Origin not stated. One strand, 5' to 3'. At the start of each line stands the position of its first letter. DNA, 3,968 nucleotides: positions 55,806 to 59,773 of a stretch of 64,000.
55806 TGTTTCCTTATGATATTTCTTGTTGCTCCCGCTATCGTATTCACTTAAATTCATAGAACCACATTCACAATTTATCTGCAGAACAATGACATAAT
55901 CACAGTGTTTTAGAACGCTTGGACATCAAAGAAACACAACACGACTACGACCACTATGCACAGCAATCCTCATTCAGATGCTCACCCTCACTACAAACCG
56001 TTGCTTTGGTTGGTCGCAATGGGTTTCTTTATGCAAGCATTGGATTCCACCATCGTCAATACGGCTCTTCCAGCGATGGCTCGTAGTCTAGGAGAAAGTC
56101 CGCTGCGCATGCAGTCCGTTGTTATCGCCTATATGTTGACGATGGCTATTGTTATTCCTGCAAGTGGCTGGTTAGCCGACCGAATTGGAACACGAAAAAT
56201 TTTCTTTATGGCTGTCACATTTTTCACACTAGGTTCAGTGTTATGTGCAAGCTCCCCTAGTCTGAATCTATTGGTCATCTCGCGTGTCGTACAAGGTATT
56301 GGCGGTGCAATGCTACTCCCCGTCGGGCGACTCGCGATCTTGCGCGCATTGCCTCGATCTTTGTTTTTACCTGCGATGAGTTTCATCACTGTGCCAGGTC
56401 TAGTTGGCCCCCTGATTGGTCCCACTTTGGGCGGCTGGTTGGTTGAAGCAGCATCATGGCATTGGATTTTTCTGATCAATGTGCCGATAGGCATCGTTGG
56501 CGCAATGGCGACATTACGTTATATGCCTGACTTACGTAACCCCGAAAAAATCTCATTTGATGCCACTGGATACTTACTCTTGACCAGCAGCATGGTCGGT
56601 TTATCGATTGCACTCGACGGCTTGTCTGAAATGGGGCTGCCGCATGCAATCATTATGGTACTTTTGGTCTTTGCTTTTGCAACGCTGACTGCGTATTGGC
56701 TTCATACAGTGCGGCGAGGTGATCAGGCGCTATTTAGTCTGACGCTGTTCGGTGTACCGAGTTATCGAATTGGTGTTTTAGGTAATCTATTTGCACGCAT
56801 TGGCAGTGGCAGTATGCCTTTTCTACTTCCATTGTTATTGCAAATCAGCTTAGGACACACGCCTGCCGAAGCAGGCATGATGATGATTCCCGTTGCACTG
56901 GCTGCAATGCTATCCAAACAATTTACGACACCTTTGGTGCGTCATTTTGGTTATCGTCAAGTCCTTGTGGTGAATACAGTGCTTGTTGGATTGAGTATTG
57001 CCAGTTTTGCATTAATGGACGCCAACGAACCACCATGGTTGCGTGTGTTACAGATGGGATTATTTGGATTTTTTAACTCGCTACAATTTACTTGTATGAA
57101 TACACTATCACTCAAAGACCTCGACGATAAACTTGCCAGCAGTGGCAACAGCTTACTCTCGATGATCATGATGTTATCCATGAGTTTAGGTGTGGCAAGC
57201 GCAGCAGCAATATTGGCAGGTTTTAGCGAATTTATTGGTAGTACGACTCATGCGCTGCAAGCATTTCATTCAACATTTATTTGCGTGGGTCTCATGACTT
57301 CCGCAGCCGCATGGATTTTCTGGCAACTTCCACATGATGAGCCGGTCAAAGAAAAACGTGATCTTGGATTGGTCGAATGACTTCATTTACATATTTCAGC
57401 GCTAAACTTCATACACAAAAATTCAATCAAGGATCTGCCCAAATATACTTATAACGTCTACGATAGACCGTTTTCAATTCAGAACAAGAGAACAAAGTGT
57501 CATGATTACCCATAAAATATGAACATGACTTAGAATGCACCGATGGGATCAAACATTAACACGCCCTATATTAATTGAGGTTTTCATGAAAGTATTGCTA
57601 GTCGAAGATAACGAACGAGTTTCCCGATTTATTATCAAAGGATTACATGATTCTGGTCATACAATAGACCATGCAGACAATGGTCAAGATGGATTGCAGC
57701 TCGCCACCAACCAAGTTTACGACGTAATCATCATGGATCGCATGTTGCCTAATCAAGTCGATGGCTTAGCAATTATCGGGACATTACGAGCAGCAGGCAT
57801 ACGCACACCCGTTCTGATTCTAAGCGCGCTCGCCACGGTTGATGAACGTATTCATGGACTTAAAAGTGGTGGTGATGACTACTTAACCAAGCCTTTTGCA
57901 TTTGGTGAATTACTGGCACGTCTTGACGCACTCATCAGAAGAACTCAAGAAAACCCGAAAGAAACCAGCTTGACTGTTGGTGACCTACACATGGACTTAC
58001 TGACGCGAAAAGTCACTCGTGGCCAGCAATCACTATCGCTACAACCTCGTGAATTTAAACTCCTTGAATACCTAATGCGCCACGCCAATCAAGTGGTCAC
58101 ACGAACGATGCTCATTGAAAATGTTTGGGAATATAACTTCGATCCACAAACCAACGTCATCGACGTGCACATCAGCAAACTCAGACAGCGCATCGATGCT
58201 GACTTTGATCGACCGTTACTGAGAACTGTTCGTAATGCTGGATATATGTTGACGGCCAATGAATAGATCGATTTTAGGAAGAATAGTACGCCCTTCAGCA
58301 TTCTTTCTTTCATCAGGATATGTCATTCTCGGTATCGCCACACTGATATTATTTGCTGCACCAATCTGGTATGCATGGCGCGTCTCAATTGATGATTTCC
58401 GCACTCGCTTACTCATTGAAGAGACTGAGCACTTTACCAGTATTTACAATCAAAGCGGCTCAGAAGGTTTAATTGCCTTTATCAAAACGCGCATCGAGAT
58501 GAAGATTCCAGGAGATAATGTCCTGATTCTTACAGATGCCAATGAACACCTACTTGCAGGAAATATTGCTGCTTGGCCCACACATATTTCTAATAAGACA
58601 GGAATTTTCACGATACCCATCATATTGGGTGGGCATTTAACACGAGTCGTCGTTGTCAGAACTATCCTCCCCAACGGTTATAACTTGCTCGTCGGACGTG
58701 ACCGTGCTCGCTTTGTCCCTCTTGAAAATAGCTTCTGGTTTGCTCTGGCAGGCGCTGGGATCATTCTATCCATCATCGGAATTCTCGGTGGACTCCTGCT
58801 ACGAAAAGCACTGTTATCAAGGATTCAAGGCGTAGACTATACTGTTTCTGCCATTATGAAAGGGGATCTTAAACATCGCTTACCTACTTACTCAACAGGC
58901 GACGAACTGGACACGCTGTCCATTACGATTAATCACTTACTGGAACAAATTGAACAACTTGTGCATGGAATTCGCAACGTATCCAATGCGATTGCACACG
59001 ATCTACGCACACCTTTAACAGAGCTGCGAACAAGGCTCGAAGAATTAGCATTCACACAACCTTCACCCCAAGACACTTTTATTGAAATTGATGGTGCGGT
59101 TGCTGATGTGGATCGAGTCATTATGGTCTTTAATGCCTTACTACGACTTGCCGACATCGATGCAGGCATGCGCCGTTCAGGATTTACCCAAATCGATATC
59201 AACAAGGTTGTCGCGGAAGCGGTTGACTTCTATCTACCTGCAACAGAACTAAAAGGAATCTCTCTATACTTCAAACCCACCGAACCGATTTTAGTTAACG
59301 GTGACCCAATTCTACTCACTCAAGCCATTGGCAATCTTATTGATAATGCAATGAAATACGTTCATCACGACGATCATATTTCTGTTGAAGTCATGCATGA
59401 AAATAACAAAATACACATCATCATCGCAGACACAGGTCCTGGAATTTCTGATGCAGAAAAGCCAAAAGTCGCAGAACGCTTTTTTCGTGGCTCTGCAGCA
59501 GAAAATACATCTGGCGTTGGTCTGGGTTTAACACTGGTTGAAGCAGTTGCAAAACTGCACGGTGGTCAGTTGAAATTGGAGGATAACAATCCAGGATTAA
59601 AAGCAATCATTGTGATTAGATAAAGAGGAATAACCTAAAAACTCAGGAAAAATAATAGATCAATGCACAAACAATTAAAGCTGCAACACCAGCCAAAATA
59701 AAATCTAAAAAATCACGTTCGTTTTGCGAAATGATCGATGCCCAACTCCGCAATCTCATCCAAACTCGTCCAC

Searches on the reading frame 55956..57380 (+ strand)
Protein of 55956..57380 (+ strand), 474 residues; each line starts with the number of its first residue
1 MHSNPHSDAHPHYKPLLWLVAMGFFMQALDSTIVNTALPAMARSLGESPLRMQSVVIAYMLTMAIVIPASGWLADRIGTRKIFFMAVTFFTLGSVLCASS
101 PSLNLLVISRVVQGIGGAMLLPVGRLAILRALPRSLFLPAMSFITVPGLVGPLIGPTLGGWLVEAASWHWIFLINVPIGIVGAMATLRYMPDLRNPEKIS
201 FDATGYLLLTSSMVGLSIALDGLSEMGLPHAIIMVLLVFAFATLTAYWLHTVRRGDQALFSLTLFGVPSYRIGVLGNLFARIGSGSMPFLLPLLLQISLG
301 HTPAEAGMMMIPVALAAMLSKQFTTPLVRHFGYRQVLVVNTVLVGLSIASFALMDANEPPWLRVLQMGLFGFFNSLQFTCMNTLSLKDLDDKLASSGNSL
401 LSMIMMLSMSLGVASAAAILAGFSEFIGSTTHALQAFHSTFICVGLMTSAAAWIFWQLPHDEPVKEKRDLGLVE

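Call 8: search_protein_families(library=pfam, proteins=[window:55956-57380:+], max_evalue=0.001)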
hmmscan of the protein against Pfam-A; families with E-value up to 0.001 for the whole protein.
window:55956-57380:+ (474 aa): 5 families
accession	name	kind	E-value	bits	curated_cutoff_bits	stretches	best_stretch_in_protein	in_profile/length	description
PF07690.21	MFS_1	-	9.1e-55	186.4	33.4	2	21-412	2-346/347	Major Facilitator Superfamily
PF06779.20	MFS_4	-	2e-06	27.8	26.3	1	10-167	187-343/364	Uncharacterised MFS-type transporter YbfB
PF00083.30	Sugar_tr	-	7.2e-06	25.6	22.3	1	30-116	26-115/452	Sugar (and other) transporter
PF13347.12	MFS_2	-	0.00015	20.9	27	1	16-100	225-309/427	MFS/sugar transport protein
PF05977.19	MFS_3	-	0.00041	19.3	27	1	41-178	36-178/524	Transmembrane secretion effector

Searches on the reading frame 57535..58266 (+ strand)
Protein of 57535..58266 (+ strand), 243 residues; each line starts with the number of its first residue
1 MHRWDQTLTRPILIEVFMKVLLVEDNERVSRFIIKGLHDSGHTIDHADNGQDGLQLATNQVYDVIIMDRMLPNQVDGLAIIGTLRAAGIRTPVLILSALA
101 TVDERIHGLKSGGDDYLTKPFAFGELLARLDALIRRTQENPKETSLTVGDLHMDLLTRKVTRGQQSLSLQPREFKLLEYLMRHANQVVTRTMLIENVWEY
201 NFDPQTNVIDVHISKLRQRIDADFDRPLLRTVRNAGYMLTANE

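Call 8: search_protein_families(library=pfam, proteins=[window:57535-58266:+], max_evalue=0.001)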
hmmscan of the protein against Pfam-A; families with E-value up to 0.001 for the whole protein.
window:57535-58266:+ (243 aa): 2 families
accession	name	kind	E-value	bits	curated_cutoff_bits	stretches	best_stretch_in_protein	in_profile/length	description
PF00486.34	Trans_reg_C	-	4.1e-27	94.5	26.2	1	165-239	2-77/77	Transcriptional regulatory protein, C terminal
PF00072.30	Response_reg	-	6.3e-23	81.5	30.2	1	20-130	1-110/111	Response regulator receiver domain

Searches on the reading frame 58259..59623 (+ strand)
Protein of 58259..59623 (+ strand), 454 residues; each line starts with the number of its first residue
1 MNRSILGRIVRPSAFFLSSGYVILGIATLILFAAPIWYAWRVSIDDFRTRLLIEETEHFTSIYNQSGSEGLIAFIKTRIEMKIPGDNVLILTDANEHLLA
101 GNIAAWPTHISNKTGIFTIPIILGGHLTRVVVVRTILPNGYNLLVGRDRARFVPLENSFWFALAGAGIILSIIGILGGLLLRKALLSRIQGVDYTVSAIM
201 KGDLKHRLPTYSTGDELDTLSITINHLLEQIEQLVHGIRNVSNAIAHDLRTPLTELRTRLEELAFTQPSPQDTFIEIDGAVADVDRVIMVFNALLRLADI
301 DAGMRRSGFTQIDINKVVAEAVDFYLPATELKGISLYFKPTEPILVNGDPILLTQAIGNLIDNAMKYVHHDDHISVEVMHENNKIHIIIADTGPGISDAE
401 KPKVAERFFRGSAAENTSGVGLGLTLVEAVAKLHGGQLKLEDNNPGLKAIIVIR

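Call 8: search_protein_families(library=pfam, proteins=[window:58259-59623:+], max_evalue=0.001)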
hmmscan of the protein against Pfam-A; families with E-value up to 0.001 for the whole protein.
window:58259-59623:+ (454 aa): 5 families
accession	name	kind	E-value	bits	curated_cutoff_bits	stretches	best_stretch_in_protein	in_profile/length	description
PF02518.31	HATPase_c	-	2.8e-22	79.7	26.4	1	348-444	1-97/111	Histidine kinase-, DNA gyrase B-, and HSP90-like ATPase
PF00672.30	HAMP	-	9e-08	32.8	25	1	181-233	2-53/53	HAMP domain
PF14501.12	HATPase_c_5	-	4.5e-07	30.1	22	1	353-453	6-101/102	GHKL domain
PF00512.31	HisKA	-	1.3e-05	25.6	26.9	1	242-303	6-66/66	His Kinase A (phospho-acceptor) domain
PF13581.12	HATPase_c_2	-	0.00014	22.3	27.4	1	356-429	35-107/127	Histidine kinase-like ATPase domain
